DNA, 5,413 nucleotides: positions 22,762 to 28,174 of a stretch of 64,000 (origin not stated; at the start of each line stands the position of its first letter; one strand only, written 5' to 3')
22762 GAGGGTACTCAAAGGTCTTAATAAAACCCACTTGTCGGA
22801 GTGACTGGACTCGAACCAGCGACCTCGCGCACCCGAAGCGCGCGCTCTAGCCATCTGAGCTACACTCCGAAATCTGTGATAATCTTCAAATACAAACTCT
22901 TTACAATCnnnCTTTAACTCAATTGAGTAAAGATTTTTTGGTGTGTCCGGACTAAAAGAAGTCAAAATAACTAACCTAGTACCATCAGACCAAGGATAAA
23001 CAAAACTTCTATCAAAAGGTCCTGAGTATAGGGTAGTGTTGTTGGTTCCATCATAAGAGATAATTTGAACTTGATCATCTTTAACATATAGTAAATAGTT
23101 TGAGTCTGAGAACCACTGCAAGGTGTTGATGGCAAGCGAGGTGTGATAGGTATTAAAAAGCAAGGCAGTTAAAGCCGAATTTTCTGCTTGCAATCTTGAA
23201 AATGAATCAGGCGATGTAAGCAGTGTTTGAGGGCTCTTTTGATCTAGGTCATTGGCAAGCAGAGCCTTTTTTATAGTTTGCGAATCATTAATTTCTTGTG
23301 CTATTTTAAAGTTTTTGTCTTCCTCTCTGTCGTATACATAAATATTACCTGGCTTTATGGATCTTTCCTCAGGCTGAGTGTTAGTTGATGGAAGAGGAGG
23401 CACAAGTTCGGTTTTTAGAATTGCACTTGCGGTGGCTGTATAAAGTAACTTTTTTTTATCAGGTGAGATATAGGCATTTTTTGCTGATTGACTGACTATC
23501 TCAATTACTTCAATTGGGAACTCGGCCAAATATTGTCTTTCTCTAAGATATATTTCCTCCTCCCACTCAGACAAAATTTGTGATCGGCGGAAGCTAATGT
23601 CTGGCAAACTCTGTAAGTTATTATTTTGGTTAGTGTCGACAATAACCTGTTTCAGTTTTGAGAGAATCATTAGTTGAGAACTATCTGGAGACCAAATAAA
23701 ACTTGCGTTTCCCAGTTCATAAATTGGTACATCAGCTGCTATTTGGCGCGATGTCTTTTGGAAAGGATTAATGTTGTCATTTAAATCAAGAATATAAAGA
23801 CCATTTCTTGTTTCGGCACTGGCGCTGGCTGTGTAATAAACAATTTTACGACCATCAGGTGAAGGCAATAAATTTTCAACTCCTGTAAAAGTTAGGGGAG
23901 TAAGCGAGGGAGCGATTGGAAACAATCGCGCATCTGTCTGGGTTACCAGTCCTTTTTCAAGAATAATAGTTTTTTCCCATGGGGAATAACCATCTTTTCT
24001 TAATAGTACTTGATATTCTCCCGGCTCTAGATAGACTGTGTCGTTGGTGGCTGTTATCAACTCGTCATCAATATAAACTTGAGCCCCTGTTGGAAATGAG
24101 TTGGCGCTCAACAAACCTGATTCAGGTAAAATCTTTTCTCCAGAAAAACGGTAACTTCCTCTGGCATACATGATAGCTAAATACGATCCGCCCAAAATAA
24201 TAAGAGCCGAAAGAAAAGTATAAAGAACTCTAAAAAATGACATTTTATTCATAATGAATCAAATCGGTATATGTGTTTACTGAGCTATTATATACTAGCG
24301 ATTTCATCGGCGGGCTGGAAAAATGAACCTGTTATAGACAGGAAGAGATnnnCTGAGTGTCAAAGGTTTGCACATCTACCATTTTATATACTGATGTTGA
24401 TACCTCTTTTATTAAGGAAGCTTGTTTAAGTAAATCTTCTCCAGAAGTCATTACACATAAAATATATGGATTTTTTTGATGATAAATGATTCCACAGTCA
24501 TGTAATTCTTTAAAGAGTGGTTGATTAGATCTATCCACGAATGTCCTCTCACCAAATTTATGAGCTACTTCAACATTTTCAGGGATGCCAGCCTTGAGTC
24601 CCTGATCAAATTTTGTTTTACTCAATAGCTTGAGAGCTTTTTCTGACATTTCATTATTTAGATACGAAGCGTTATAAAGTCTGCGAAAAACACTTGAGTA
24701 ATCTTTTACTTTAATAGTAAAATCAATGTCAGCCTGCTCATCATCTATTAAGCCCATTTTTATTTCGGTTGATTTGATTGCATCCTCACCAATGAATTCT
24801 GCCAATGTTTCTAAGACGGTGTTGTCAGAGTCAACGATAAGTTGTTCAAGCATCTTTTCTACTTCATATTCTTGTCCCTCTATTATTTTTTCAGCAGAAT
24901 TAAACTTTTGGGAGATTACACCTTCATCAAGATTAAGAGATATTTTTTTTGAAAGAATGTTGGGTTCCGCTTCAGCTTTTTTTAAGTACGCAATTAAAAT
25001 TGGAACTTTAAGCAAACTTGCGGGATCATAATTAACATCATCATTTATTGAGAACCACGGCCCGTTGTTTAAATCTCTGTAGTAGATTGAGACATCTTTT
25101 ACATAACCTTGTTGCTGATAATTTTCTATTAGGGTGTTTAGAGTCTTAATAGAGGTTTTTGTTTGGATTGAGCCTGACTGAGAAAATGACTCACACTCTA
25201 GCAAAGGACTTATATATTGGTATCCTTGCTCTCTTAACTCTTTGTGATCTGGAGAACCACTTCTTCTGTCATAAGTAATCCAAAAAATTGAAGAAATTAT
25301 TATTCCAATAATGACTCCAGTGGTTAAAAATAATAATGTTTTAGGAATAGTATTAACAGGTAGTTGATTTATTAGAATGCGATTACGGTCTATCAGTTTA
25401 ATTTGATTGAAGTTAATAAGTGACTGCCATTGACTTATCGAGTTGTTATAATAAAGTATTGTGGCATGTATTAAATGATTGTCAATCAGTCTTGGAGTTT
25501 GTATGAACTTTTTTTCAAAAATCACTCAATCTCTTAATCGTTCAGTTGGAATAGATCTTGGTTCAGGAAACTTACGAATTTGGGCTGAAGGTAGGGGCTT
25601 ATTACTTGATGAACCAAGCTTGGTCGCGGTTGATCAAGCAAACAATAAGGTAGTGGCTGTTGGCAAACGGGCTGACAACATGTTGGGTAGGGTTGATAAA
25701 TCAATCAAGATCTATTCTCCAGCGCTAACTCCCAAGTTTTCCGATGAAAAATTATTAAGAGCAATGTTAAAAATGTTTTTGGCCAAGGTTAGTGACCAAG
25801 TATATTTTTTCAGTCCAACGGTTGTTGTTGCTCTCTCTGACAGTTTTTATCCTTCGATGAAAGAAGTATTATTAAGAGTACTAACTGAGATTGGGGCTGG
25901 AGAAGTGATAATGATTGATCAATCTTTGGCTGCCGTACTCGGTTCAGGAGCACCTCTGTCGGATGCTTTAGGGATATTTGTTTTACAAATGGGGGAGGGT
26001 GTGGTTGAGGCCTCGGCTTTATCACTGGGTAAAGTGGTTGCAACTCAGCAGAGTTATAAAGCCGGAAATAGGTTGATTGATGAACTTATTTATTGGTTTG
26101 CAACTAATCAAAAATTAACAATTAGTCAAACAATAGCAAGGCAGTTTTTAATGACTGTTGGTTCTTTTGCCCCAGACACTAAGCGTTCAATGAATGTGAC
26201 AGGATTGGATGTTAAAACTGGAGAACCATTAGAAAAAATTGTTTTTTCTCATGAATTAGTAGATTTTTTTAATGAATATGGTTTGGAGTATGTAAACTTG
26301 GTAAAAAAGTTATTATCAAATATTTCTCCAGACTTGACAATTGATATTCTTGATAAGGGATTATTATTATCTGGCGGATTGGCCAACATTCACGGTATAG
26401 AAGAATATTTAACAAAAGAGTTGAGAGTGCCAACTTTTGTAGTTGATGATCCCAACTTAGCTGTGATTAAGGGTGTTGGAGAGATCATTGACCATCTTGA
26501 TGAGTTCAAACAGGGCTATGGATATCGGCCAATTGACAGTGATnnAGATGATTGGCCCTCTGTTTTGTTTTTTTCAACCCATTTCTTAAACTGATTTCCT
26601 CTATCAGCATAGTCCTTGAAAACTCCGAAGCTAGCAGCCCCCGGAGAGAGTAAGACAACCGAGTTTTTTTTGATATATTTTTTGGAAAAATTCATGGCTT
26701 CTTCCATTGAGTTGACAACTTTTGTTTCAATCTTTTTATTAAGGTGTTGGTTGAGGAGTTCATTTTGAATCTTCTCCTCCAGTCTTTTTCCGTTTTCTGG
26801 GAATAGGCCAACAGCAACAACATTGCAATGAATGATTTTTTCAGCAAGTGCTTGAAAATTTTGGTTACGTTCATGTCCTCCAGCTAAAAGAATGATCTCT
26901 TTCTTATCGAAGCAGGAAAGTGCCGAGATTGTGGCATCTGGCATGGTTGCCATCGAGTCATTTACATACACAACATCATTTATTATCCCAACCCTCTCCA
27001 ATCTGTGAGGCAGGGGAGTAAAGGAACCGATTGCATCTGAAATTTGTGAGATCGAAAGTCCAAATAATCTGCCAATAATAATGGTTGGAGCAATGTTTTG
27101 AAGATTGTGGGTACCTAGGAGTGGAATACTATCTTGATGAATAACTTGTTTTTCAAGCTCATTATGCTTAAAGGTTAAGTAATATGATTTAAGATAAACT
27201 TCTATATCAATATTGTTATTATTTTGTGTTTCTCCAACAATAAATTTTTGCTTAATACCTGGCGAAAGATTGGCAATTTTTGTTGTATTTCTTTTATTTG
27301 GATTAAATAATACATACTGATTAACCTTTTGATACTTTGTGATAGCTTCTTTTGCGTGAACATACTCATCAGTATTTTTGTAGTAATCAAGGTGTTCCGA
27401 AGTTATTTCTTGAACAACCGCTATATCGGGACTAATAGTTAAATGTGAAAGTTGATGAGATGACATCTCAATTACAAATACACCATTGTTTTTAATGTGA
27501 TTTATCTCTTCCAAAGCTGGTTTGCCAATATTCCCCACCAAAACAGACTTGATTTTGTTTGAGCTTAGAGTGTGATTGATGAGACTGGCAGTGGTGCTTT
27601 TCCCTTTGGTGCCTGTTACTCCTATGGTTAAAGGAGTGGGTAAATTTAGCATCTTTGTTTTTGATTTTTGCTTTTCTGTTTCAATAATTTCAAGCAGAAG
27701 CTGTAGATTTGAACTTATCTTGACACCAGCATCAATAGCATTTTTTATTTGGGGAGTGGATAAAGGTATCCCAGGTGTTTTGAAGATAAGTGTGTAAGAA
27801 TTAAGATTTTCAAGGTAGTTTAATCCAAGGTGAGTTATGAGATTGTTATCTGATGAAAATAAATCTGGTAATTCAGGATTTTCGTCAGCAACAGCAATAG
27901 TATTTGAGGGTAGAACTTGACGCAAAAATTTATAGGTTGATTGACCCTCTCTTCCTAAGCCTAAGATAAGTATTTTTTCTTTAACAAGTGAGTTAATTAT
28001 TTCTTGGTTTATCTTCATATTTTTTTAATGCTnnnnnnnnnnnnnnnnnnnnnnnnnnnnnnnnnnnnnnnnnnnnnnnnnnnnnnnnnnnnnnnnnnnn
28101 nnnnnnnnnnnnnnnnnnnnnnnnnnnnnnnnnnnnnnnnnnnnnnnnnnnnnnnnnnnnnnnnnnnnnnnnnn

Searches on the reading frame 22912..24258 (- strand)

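Call 55: search_protein_families(library=pfam, proteins=[window:22912-24258:-], max_evalue=0.0001)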
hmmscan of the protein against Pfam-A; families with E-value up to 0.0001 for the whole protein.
window:22912-24258:- (449 aa): 1 family
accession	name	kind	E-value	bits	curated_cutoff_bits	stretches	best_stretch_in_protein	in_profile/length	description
PF08308.17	PEGA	-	5.8e-12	45.8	20.8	1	48-112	2-67/71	PEGA domain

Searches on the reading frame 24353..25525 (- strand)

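Call 55: search_protein_families(library=pfam, proteins=[window:24353-25525:-], max_evalue=0.0001)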
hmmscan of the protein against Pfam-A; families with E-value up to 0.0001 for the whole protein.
window:24353-25525:- (391 aa): 1 family
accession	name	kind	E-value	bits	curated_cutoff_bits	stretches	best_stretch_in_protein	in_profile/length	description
PF13354.11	Beta-lactamase2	-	5.4e-37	127.7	22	1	146-360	1-214/214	Beta-lactamase enzyme family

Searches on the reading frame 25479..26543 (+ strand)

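Call 55: search_protein_families(library=pfam, proteins=[window:25479-26543:+], max_evalue=0.0001)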
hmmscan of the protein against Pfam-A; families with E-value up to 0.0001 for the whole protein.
window:25479-26543:+ (355 aa): 1 family
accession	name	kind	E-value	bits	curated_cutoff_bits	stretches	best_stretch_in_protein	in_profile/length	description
PF06723.19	MreB_Mbl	-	1.2e-65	222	27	1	21-344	2-326/327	MreB/Mbl protein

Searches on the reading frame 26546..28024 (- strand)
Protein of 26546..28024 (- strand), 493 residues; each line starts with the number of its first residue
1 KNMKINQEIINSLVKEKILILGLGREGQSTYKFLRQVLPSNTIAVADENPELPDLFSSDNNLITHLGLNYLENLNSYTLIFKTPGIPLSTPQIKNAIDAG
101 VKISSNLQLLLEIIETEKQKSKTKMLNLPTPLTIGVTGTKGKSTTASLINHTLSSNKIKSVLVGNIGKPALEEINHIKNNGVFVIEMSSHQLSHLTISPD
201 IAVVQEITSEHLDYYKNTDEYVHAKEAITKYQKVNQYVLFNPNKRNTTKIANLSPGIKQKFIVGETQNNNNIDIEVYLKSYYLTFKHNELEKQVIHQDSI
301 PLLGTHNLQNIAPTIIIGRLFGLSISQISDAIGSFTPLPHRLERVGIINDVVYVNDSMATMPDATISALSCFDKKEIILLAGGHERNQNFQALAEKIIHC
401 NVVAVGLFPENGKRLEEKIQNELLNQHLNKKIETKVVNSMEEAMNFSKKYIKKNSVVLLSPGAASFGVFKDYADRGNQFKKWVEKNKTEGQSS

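Call 55: search_protein_families(library=pfam, proteins=[window:26546-28024:-], max_evalue=0.0001)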
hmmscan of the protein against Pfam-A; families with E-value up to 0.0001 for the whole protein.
window:26546-28024:- (493 aa): 3 families
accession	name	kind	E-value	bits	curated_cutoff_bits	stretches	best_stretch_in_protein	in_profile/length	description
PF08245.18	Mur_ligase_M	-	1.2e-23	84.5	24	1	136-315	1-197/200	Mur ligase middle domain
PF21799.2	MurD-like_N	-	2e-12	47.7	27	1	17-103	2-86/88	Mur ligase MurD-like, N-terminal domain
PF02875.26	Mur_ligase_C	-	3.6e-09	37.9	28.4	1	340-461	1-125/127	Mur ligase, glutamate ligase domain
